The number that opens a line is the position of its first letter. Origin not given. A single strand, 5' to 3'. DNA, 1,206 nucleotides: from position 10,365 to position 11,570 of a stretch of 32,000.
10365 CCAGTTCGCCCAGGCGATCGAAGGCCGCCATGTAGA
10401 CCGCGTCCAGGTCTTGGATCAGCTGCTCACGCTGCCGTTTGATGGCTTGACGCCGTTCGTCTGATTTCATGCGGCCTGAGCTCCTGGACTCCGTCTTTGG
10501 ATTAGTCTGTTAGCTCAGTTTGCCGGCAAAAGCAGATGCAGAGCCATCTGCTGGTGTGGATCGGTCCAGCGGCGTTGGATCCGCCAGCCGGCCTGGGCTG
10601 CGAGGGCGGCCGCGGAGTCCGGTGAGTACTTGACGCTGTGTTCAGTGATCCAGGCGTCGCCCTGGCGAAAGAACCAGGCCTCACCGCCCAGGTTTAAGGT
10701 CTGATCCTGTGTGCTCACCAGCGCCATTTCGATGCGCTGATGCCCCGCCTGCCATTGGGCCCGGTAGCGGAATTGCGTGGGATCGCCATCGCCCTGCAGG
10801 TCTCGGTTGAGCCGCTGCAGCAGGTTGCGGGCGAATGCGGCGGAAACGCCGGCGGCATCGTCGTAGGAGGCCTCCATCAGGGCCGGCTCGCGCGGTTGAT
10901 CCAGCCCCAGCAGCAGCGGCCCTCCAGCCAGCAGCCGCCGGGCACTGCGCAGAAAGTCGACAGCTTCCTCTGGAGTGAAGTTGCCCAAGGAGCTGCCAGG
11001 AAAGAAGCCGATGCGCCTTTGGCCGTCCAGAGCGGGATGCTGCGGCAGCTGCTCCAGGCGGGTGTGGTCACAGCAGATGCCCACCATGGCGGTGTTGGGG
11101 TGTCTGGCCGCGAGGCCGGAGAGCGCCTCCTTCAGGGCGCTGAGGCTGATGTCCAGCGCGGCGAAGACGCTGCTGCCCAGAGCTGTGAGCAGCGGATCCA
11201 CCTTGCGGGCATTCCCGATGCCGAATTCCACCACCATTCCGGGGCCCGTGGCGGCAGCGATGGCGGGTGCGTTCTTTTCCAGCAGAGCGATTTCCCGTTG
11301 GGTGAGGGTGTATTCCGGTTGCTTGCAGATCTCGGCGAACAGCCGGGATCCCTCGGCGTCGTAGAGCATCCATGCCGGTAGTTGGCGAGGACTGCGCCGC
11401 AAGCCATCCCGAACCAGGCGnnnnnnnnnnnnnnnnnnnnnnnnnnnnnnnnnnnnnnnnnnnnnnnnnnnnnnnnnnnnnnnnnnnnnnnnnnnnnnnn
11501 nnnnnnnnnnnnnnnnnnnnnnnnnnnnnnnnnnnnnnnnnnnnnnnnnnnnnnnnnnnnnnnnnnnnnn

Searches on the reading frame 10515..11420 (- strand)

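Call 7: search_protein_families(library=pfam, proteins=[window:10515-11420:-], max_evalue=0.01)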
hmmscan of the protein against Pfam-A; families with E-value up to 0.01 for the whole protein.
window:10515-11420:- (301 aa): 1 family
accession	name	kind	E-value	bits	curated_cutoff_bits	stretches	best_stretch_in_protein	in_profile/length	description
PF10017.15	Methyltransf_33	-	1.6e-91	307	23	1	3-297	5-302/304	Histidine-specific methyltransferase, SAM-dependent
